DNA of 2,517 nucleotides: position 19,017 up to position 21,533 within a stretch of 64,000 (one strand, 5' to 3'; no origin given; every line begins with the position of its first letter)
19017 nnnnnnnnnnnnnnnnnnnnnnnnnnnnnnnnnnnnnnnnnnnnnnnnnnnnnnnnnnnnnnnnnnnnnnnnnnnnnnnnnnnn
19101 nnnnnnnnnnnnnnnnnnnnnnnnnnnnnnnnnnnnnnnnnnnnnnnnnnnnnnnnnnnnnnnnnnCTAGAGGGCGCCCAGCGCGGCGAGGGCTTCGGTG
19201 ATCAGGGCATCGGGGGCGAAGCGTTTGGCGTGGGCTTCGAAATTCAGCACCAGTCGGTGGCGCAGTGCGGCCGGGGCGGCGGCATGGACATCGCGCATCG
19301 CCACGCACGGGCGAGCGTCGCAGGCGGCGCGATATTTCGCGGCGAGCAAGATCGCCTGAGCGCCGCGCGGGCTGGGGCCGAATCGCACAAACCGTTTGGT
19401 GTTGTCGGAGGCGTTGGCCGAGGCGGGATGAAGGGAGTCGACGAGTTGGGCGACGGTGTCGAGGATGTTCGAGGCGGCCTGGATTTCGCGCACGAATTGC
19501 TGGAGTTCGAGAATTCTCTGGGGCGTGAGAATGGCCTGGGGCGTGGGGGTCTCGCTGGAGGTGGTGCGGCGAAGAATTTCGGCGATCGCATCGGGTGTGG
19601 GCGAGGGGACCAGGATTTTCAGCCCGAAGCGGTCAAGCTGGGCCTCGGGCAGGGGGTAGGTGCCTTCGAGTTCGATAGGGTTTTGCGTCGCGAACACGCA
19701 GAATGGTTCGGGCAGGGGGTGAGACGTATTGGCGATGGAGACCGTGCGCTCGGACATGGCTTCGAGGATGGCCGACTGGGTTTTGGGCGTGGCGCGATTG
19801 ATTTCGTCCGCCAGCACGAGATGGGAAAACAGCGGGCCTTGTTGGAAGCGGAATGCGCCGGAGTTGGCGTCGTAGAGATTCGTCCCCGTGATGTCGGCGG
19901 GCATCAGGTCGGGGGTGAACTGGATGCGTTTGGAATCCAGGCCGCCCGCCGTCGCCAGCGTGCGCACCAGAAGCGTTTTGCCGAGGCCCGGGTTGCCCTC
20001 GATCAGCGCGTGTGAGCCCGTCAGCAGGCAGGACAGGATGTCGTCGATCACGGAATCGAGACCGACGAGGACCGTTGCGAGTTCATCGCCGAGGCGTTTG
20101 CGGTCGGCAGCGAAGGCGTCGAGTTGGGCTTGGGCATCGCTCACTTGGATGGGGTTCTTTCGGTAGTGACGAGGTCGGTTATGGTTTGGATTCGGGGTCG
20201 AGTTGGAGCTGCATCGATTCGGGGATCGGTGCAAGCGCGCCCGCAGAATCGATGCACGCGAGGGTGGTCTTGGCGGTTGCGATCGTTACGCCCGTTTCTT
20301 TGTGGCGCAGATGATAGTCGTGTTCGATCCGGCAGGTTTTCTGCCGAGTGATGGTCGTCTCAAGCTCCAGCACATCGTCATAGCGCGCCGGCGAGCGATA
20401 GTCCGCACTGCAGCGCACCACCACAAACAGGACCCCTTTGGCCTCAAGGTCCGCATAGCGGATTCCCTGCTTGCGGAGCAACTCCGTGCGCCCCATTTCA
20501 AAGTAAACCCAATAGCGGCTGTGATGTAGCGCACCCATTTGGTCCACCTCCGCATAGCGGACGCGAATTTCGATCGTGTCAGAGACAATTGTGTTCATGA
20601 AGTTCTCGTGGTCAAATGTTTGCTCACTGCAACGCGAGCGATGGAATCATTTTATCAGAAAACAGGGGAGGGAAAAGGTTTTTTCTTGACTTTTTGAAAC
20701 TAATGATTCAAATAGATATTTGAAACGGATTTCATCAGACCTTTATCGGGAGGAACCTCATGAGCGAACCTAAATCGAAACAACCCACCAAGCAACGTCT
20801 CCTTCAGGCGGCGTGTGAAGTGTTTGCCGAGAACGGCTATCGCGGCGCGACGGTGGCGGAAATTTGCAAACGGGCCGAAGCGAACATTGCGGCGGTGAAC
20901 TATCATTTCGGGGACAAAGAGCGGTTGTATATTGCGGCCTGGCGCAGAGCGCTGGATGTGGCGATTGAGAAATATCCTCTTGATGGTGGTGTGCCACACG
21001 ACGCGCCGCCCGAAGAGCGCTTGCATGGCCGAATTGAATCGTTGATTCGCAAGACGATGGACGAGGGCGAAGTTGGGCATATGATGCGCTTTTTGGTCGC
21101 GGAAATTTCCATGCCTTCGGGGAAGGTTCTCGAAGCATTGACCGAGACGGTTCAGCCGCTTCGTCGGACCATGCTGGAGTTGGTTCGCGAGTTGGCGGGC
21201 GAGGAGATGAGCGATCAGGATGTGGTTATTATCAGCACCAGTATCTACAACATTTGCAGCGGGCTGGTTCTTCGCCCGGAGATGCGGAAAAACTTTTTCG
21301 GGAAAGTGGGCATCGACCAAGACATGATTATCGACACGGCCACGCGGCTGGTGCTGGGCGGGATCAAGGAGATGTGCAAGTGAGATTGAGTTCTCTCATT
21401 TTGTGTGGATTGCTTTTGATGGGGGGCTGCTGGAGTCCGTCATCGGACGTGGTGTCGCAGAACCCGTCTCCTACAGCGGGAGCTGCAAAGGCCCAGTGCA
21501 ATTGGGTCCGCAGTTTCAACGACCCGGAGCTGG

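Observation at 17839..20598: MoxR AAA+ ATPase co-operonic with an HGD-D-like Fe-S protein and a hotdog thioesterase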

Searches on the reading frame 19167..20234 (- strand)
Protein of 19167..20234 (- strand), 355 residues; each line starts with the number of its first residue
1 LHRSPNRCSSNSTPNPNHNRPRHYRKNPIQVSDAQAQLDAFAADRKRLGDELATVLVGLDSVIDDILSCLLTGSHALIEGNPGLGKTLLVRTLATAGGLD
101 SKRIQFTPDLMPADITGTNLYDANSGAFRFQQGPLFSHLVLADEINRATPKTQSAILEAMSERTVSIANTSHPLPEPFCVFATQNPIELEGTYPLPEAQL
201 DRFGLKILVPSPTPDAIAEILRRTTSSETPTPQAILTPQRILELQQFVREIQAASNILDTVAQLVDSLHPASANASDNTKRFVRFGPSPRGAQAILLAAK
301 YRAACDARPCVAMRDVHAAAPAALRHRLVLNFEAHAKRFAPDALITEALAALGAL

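Call 3: search_protein_families(library=pfam, proteins=[window:19167-20234:-], max_evalue=0.01)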
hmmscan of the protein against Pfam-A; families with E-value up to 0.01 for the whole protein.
window:19167-20234:- (355 aa): 7 families
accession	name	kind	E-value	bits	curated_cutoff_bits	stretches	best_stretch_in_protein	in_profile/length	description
PF07726.17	AAA_3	-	2.4e-60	202.6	27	1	75-203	1-129/131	ATPase family associated with various cellular activities (AAA)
PF07728.20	AAA_5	-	5.3e-13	49.6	22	1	76-203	2-139/139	AAA domain (dynein-related subfamily)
PF17863.7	AAA_lid_2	-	6.5e-13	48.7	22.7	1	280-347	6-73/74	AAA lid domain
PF20030.5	bpMoxR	-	5e-09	36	27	1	50-245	8-204/205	MoxR domain in the MoxR-vWA-beta-propeller ternary systems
PF00493.29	MCM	-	3.5e-05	23.5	23.3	1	73-187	57-174/224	MCM P-loop domain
PF00004.35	AAA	-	0.00028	21.8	21.2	1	77-208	2-128/131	ATPase family associated with various cellular activities (AAA)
PF00158.32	Sigma54_activat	-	0.00073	19.7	20.2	1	61-166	10-123/168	Sigma-54 interaction domain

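Call 4: search_protein_families(library=ncbifam, proteins=[window:19167-20234:-], max_evalue=0.01)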
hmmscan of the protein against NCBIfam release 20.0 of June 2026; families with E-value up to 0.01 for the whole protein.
window:19167-20234:- (355 aa): 6 families
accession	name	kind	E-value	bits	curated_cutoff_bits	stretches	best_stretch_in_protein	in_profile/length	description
TIGR02031.1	BchD-ChlD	equivalog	1.4e-07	30.7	499.55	1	125-333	77-276/608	magnesium chelatase ATPase subunit D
TIGR02442.1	Cob-chelat-sub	hypoth_equivalog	1e-05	24.2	779.45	1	143-328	134-310/641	putative cobaltochelatase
NF047784.1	MadB_ATPase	equivalog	0.00015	21.1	475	0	56-105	11-65/298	MadB family AAA-type ATPase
NF040949.1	minchrom_main_MCM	domain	0.00043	18.7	940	1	74-169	325-421/682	minichromosome maintenance protein MCM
TIGR02030.1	BchI-ChlI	equivalog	0.00045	19.5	466.95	1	175-328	172-314/337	magnesium chelatase ATPase subunit I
TIGR00968.1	3a0106s01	subfamily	0.0029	17.2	342.75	1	61-146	14-94/237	sulfate ABC transporter ATP-binding protein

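Call 57: find_homologous_proteins(query=window:19167-20144:-, max_evalue=1e-30)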
Query window:19167-20144:- (325 aa): 8000 proteins with E <= 1e-30 among 8000 candidates; the best 120 are listed.
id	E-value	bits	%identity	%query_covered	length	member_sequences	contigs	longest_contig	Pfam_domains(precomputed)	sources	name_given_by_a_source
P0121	9.7e-206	700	100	100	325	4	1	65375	PF20030.6,PF07726.18,PF17863.8,PF07728.21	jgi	jgi:MoxR-like ATPase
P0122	5.9e-159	546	78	100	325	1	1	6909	PF20030.6,PF07726.18,PF00493.30,PF00004.36,PF17863.8,PF07728.21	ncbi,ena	-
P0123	4.2e-111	389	57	98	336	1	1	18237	PF20030.6,PF07726.18,PF00493.30,PF00004.36,PF17863.8,PF07728.21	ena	-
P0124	5.0e-111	389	59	96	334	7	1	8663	PF20030.6,PF07726.18,PF17863.8,PF07728.21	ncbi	-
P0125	8.6e-111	388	57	98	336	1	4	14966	PF20030.6,PF07726.18,PF00493.30,PF00004.36,PF17863.8,PF07728.21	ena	-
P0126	1.0e-110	388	57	98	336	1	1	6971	PF20030.6,PF07726.18,PF00493.30,PF00004.36,PF17863.8,PF07728.21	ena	-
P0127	1.6e-110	387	57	98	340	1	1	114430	PF20030.6,PF07726.18,PF00493.30,PF00004.36,PF17863.8,PF07728.21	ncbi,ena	-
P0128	1.9e-110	387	58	99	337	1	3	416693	PF20030.6,PF07726.18,PF00493.30,PF00004.36,PF17863.8,PF07728.21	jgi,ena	-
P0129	7.6e-110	385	59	96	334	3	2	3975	PF20030.6,PF07726.18,PF17863.8,PF07728.21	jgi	jgi:MoxR-like ATPase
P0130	7.2e-109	382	58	96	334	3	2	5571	PF20030.6,PF07726.18,PF00493.30,PF17863.8,PF07728.21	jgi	jgi:MoxR-like ATPase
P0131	9.4e-109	382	56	98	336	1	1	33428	PF20030.6,PF07726.18,PF00493.30,PF00004.36,PF17863.8,PF07728.21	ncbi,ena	-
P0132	3.8e-108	380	57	98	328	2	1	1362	PF20030.6,PF07726.18,PF00004.36,PF17863.8,PF07728.21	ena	-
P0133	1.8e-107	377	55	98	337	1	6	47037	PF20030.6,PF07726.18,PF00004.36,PF17863.8,PF07728.21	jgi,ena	-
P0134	8.4e-107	375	58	98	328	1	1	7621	PF20030.6,PF07726.18,PF00004.36,PF17863.8,PF07728.21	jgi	jgi:MoxR-like ATPase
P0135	9.5e-107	375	58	98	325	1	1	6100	PF20030.6,PF07726.18,PF00004.36,PF17863.8,PF07728.21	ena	-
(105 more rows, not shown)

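Call 58: find_encoding_contigs(protein=P0122, flank=6000, max_places=2)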
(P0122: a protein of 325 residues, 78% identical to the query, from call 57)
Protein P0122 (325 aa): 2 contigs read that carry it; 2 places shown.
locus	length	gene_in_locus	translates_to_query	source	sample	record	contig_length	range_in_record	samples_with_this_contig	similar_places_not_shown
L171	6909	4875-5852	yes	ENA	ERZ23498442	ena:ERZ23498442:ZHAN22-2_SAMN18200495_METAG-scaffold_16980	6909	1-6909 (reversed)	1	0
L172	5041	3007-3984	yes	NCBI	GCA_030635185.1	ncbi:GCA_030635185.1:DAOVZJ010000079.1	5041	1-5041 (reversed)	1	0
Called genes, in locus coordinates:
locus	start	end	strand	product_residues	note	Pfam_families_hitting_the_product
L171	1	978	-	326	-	?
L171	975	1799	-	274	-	-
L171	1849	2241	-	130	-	-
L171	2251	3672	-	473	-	PF02321:OEP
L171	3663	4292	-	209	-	PF00440:TetR_N, PF09209:CecR_C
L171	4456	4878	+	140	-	PF13279:4HBT_2, PF03061:4HBT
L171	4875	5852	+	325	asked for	PF00493:MCM, PF20030:bpMoxR, PF00004:AAA (faint), PF07726:AAA_3, PF07728:AAA_5, PF17863:AAA_lid_2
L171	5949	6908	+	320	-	?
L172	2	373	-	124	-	?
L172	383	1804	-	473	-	PF02321:OEP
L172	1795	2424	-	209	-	PF00440:TetR_N, PF09209:CecR_C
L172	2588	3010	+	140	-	PF13279:4HBT_2, PF03061:4HBT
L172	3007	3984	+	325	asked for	PF00493:MCM, PF20030:bpMoxR, PF00004:AAA (faint), PF07726:AAA_3, PF07728:AAA_5, PF17863:AAA_lid_2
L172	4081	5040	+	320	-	?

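Call 59: find_encoding_contigs(protein=P0128, flank=6000, max_places=1)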
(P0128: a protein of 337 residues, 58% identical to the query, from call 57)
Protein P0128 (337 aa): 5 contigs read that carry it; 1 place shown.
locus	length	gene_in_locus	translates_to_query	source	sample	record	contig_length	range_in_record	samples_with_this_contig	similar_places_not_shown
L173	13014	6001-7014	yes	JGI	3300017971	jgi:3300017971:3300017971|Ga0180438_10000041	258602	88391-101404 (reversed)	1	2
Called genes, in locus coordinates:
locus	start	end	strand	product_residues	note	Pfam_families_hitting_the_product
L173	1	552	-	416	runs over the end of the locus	PF13231:PMT_2 (weak)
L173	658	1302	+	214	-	PF04055:Radical_SAM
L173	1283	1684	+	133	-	PF01242:PTPS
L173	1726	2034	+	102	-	PF23457:LysM2_NFP, PF01476:LysM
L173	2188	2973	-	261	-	-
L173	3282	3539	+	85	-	PF00886:Ribosomal_S16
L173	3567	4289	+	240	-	PF01746:tRNA_m1G_MT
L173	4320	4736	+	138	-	PF01245:Ribosomal_L19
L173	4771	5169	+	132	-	PF02021:UPF0102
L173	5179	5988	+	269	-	PF01026:TatD_DNase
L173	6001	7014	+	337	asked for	PF00493:MCM (weak), PF20030:bpMoxR, PF00004:AAA (weak), PF07726:AAA_3, PF07728:AAA_5, PF17863:AAA_lid_2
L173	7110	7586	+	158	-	-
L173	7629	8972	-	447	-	PF04165:DUF401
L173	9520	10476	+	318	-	PF13793:Pribosyltran_N, PF00156:Pribosyltran, PF14572:Pribosyl_synth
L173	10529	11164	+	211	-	PF01386:Ribosomal_L25p, PF14693:Ribosomal_TL5_C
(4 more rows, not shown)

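Call 60: find_encoding_contigs(protein=P0127, flank=6000, max_places=1)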
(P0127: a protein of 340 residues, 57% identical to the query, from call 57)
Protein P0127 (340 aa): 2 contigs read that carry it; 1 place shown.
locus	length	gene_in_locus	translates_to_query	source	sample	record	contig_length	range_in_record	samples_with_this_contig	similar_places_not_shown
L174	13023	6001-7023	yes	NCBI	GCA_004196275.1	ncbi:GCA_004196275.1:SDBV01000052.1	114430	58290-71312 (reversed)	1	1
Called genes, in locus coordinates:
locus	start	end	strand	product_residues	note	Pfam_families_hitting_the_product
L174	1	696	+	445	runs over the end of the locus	-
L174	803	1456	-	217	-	-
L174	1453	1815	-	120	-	-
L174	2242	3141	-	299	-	-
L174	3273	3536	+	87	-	PF00886:Ribosomal_S16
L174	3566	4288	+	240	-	PF01746:tRNA_m1G_MT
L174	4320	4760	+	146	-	PF01245:Ribosomal_L19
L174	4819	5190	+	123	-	PF02021:UPF0102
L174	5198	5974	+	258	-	PF01026:TatD_DNase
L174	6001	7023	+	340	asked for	PF00493:MCM (weak), PF20030:bpMoxR, PF00004:AAA (weak), PF07726:AAA_3, PF07728:AAA_5, PF17863:AAA_lid_2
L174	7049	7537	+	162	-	-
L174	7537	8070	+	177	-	-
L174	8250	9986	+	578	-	PF00884:Sulfatase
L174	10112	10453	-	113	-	-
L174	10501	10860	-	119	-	PF01242:PTPS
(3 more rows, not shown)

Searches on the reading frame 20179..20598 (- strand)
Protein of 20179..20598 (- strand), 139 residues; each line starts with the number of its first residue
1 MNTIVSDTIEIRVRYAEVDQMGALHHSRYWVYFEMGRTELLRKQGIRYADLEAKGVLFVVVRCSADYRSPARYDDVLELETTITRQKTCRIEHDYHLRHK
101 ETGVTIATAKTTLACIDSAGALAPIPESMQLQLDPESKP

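Call 3: search_protein_families(library=pfam, proteins=[window:20179-20598:-], max_evalue=0.01)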
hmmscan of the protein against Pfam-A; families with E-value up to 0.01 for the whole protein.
window:20179-20598:- (139 aa): 3 families
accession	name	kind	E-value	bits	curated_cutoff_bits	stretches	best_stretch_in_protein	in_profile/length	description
PF13279.12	4HBT_2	-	3.5e-18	66.7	25.5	1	13-132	1-121/122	Thioesterase-like superfamily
PF03061.28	4HBT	-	3.7e-13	50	20.6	1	21-104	1-77/79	Thioesterase superfamily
PF01643.23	Acyl-ACP_TE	-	0.0011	19.2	23.7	1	13-117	10-114/131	Acyl-ACP thioesterase N-terminal domain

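Call 4: search_protein_families(library=ncbifam, proteins=[window:20179-20598:-], max_evalue=0.01)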
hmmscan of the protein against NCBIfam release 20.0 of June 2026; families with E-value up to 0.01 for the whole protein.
window:20179-20598:- (139 aa): 5 families
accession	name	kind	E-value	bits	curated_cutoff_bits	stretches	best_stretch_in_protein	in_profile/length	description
TIGR00051.1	TIGR00051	subfamily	1.1e-25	90.2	68.7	1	11-118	2-108/117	YbgC/FadM family acyl-CoA thioesterase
TIGR02799.1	thio_ybgC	equivalog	4.9e-23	81.8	141.35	1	9-129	3-123/126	tol-pal system-associated acyl-CoA thioesterase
NF047424.1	MenI_Staph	exception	1.1e-19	70.8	225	1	8-118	5-114/148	1,4-dihydroxy-2-naphthoyl-CoA hydrolase MenI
NF008065.0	PRK10800.1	equivalog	7.6e-19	68.2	185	1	10-119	9-117/134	tol-pal system-associated acyl-CoA thioesterase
NF005716.0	PRK07531.1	equivalog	0.00052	18.9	592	1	9-129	348-467/495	carnitine 3-dehydrogenase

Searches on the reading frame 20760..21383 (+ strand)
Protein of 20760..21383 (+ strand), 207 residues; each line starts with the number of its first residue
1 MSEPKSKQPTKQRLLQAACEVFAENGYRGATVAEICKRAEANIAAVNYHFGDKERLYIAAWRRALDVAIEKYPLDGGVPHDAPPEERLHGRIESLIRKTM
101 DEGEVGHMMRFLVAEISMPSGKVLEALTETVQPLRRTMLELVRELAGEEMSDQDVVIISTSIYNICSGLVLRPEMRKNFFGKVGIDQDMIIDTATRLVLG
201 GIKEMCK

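Call 12: search_protein_families(library=pfam, proteins=[window:20760-21383:+], max_evalue=0.001)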
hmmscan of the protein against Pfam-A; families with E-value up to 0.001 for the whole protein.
window:20760-21383:+ (207 aa): 2 families
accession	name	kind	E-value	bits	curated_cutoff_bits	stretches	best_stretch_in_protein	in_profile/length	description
PF00440.29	TetR_N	-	2.9e-13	49.8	24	1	14-59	1-46/47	Bacterial regulatory proteins, tetR family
PF09209.16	CecR_C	-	1.9e-10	41.3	24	1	84-172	1-89/125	HTH-type transcriptional dual regulator CecR, C-terminal domain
